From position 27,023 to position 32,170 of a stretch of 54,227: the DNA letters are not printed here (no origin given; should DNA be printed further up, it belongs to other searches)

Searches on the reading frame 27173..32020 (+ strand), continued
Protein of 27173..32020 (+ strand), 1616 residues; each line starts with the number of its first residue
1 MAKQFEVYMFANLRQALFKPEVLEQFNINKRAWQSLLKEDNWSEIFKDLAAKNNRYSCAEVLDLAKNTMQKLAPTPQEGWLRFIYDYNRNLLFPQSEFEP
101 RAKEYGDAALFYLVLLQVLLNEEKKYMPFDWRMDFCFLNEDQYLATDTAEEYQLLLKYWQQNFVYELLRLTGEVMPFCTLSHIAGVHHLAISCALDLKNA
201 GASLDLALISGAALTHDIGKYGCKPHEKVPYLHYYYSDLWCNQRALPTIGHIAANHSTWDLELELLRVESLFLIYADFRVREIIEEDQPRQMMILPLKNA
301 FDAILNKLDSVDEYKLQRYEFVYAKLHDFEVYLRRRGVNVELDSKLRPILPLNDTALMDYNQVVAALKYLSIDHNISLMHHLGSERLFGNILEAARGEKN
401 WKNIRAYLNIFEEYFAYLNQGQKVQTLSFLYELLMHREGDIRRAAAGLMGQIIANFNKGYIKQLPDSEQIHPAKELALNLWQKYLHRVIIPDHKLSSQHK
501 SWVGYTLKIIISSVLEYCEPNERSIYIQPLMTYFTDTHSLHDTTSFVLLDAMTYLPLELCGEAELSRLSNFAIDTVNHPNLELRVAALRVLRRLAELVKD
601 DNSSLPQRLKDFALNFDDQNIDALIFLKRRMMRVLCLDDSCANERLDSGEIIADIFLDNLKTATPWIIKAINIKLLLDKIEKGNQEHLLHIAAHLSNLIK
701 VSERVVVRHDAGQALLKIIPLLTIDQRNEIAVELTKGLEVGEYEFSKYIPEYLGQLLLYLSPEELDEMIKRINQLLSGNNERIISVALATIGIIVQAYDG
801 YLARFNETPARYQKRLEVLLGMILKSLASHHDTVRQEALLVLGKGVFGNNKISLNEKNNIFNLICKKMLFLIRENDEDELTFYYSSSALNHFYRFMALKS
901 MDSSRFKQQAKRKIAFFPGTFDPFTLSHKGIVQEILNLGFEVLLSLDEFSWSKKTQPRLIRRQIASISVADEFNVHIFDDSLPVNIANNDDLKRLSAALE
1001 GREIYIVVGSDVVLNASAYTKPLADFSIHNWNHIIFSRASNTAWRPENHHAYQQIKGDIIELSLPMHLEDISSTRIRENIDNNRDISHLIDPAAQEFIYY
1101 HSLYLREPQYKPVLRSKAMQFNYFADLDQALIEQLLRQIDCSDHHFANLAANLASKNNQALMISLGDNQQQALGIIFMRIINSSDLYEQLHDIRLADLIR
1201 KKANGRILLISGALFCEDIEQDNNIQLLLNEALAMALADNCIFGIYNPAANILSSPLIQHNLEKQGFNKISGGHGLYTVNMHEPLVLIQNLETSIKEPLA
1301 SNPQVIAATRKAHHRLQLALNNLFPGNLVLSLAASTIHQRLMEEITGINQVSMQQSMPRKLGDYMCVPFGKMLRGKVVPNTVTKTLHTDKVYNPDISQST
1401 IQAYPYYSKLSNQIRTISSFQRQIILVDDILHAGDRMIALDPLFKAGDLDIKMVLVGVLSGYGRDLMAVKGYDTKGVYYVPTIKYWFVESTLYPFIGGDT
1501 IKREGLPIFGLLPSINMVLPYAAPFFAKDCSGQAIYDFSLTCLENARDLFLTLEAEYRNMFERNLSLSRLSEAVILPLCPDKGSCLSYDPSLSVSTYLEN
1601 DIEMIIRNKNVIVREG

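Call 12: search_solved_structures(query=window:27173-32020:+, max_evalue=1, show_alignments=3)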
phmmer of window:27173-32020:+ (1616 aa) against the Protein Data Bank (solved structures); distinct sequences matched with E-value up to 1: 12.
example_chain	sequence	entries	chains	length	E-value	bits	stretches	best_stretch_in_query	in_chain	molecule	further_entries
3nd5_A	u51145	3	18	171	0.12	13.1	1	912-946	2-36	Phosphopantetheine adenylyltransferase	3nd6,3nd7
5jbn_A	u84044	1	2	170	0.13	13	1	912-991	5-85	Phosphopantetheine adenylyltransferase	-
4f3r_A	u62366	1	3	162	0.14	12.8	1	910-946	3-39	Phosphopantetheine adenylyltransferase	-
1b6t_A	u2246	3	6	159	0.16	12.6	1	913-991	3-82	PROTEIN (PHOSPHOPANTETHEINE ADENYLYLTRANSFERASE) | PHOSPHOPANTETHEINE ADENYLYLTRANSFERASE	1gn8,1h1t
6cck_A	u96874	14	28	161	0.17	12.6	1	913-991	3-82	Phosphopantetheine adenylyltransferase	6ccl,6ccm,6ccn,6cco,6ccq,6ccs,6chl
6b7a_A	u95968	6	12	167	0.18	12.5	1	913-991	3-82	Phosphopantetheine adenylyltransferase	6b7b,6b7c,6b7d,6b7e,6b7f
1qjc_A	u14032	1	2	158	0.21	12.3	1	913-991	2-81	PHOSPHOPANTETHEINE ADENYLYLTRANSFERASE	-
1vlh_A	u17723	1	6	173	0.4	11.3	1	912-949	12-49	Phosphopantetheine adenylyltransferase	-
1kku_A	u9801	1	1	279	0.41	11.3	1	1065-1109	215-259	NICOTINAMIDE MONONUCLEOTIDE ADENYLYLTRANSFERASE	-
1kqn_A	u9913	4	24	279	0.55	10.9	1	1067-1109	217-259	NICOTINAMIDE MONONUCLEOTIDE ADENYLYL TRANSFERASE | Nicotinamide/nicotinic acid mononucleotide adenylyltransferase 1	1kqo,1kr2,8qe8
1gzu_A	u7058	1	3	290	0.6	10.8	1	1067-1109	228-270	NICOTINAMIDE MONONUCLEOTIDE ADENYLYL TRANSFERASE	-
8i8i_A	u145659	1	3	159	0.65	10.6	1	915-979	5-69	Phosphopantetheine adenylyltransferase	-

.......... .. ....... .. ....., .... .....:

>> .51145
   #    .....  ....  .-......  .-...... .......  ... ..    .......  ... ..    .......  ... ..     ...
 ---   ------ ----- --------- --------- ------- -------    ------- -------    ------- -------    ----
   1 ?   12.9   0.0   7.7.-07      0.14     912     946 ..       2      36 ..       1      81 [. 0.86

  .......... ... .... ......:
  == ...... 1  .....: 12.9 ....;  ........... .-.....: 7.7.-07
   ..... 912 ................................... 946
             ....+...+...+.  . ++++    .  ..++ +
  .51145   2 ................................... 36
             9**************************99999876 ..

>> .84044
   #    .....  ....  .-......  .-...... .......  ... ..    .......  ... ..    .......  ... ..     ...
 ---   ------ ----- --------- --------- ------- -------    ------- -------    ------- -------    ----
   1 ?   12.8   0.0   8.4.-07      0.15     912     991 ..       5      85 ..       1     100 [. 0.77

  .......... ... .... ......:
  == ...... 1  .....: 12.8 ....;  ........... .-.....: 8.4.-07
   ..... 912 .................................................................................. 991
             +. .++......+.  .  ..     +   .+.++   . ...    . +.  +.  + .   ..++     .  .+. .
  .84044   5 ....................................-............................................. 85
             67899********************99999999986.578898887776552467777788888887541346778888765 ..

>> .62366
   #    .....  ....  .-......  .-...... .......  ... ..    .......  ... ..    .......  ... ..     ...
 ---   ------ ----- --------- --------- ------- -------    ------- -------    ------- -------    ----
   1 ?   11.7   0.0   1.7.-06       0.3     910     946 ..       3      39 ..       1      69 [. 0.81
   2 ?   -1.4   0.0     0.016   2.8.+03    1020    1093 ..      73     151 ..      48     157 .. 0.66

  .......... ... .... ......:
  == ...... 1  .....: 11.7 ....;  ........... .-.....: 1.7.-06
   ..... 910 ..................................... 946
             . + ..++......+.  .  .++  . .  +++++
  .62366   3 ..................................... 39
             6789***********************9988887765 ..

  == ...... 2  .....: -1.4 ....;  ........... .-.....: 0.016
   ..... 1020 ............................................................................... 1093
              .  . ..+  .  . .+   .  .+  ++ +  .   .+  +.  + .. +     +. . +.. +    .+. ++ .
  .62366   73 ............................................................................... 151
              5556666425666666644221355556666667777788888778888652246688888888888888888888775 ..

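Call 13: find_encoding_contigs(protein=P0102, flank=8000, max_places=2)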
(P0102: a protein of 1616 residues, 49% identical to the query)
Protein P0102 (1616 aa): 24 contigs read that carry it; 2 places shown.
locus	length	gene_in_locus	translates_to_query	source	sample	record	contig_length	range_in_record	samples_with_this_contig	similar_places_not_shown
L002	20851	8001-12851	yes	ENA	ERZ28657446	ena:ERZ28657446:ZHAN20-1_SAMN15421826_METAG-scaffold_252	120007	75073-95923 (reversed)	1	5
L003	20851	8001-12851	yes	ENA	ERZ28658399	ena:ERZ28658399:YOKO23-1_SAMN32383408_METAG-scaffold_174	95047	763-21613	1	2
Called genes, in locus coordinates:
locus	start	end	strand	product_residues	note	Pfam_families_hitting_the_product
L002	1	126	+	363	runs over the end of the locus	PF01795:Methyltransf_5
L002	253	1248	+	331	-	PF19568:Spore_III_AA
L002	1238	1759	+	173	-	PF09548:Spore_III_AB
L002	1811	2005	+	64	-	PF06686:SpoIIIAC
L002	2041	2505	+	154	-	-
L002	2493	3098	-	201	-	-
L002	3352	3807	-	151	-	-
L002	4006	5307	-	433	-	PF14685:PDZ_Tricorn (weak), PF05580:Peptidase_S55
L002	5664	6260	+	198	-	PF01386:Ribosomal_L25p, PF14693:Ribosomal_TL5_C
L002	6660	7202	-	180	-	PF21349:RUBY_RBDX, PF02915:Rubrerythrin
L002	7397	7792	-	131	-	PF01475:FUR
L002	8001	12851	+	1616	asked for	PF01467:CTP_transf_like (weak)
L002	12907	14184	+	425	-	-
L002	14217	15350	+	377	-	PF03358:FMN_red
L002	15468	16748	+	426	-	PF02518:HATPase_c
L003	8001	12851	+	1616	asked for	PF01467:CTP_transf_like (weak)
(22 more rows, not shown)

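Call 14: find_encoding_contigs(protein=P0011, flank=8000, max_places=2)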
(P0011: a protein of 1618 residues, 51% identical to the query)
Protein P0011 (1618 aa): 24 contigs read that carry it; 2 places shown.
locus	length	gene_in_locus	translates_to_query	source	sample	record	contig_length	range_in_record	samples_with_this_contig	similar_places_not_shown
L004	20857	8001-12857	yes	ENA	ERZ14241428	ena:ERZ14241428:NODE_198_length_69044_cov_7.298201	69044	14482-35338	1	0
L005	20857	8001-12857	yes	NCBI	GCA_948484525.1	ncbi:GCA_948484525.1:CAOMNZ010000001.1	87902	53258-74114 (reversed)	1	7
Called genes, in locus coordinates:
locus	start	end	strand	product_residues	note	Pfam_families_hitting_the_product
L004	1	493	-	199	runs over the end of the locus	PF01330:RuvA_N, PF14520:HHH_5, PF07499:RuvA_C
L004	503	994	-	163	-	PF02075:RuvC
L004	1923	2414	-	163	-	PF00383:dCMP_cyt_deam_1, PF14437:MafB19-deam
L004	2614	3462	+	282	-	PF00398:RrnaAD, PF13649:Methyltransf_25 (weak)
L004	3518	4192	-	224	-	PF06971:Put_DNA-bind_N, PF02629:CoA_binding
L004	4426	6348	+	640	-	PF20250:FapA_N, PF03961:FapA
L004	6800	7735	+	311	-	PF01544:CorA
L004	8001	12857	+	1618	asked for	PF01467:CTP_transf_like (weak)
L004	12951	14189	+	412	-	-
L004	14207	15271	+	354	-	PF03358:FMN_red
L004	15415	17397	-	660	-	PF06808:DctM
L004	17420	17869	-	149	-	PF08905:DUF1850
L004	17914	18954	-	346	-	PF16868:NMT1_3, PF09084:NMT1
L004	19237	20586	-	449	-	PF02812:ELFV_dehydrog_N, PF00208:ELFV_dehydrog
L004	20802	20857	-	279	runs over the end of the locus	PF00072:Response_reg, PF08664:YcbB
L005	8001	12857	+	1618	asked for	PF01467:CTP_transf_like (weak)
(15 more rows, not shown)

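Call 15: find_encoding_contigs(protein=P0039, flank=8000, max_places=2)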
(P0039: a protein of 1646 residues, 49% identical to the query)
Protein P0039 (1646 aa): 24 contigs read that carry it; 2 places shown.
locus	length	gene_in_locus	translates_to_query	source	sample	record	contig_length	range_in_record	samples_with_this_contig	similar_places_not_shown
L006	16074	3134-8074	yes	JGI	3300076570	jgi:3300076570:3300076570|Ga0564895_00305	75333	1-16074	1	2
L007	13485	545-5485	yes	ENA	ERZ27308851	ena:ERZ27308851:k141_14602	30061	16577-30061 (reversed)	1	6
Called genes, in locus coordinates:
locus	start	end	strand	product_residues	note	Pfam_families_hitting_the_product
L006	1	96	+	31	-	?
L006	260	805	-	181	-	PF21349:RUBY_RBDX, PF02915:Rubrerythrin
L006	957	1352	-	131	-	PF01475:FUR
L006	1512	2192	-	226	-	PF01987:AIM24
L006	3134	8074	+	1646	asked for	PF01467:CTP_transf_like (weak)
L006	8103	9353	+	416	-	-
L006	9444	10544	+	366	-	PF03358:FMN_red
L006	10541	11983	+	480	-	PF13091:PLDc_2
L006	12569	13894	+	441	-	PF02518:HATPase_c, PF14501:HATPase_c_5 (weak)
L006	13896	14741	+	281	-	PF00072:Response_reg, PF08664:YcbB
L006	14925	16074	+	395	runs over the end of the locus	PF03616:Glt_symporter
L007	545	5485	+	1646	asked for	PF01467:CTP_transf_like (weak)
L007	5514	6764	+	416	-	-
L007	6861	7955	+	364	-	PF03358:FMN_red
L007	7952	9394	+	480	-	PF13091:PLDc_2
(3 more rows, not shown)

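Call 23: search_solved_structures(query=A1, max_evalue=1, show_alignments=0)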
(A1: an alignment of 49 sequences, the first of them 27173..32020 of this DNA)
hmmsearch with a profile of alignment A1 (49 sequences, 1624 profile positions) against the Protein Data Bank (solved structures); distinct sequences matched with E-value up to 1: 59.
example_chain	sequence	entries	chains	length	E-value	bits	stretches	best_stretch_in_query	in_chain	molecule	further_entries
1kku_A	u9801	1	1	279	1.3e-06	29.5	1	1009-1117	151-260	NICOTINAMIDE MONONUCLEOTIDE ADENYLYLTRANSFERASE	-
1kqn_A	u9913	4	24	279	2.3e-06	28.6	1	1009-1117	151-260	NICOTINAMIDE MONONUCLEOTIDE ADENYLYL TRANSFERASE | Nicotinamide/nicotinic acid mononucleotide adenylyltransferase 1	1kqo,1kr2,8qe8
1gzu_A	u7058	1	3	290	2.4e-06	28.6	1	1009-1117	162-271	NICOTINAMIDE MONONUCLEOTIDE ADENYLYL TRANSFERASE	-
3h05_A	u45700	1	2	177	6.8e-06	27.1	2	1060-1114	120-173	uncharacterized protein VPA0413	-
1nup_A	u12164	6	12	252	1e-05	26.5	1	1008-1122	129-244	FKSG76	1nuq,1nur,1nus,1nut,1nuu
2h29_A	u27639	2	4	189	0.00013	22.8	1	996-1112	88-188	Probable nicotinate-nucleotide adenylyltransferase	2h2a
5z9r_A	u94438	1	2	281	0.00021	22.1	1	1008-1118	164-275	Nicotinamide/nicotinic acid mononucleotide adenylyltransferase 3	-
5llt_A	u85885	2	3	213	0.00094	20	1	917-1112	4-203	Nicotinate-nucleotide adenylyltransferase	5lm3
5jbn_A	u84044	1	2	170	0.00096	20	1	916-982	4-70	Phosphopantetheine adenylyltransferase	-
1b6t_A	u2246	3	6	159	0.0016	19.3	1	917-982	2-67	PROTEIN (PHOSPHOPANTETHEINE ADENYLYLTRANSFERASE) | PHOSPHOPANTETHEINE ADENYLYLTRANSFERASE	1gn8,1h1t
6cck_A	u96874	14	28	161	0.0016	19.2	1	917-982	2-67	Phosphopantetheine adenylyltransferase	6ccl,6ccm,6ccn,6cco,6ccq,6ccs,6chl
8i8i_A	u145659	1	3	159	0.0017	19.1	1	920-1000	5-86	Phosphopantetheine adenylyltransferase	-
6b7a_A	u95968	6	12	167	0.0017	19.1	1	917-982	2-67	Phosphopantetheine adenylyltransferase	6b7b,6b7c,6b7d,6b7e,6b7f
8aih_A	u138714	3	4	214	0.0021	18.9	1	996-1112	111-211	Probable nicotinate-nucleotide adenylyltransferase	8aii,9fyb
1qjc_A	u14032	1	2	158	0.0021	18.8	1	918-982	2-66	PHOSPHOPANTETHEINE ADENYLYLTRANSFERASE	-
6kg3_A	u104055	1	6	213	0.0075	17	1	920-1112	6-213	Probable nicotinate-nucleotide adenylyltransferase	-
6kh2_A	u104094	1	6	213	0.0086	16.8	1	920-1112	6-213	Probable nicotinate-nucleotide adenylyltransferase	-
1k4k_A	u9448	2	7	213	0.029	15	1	920-1112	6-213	Nicotinic acid mononucleotide adenylyltransferase | NaMN adenylyltransferase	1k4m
4x0e_A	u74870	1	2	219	0.031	15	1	924-1112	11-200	Probable nicotinate-nucleotide adenylyltransferase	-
1kam_A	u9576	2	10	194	0.041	14.5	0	1077-1112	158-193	NICOTINATE-NUCLEOTIDE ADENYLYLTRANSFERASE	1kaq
1yul_A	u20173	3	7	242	0.046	14.4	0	1077-1112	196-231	Probable nicotinate-nucleotide adenylyltransferase | 'Probable nicotinate-nucleotide adenylyltransferase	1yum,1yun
1xx7_A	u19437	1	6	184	0.068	13.8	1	179-221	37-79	oxetanocin-like protein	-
4rpi_A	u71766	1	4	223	0.072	13.7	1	923-1112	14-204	nicotinate-nucleotide adenylyltransferase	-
9rpk_A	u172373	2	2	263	0.089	13.4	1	1039-1112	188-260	Nicotinamide/nicotinic acid mononucleotide adenylyltransferase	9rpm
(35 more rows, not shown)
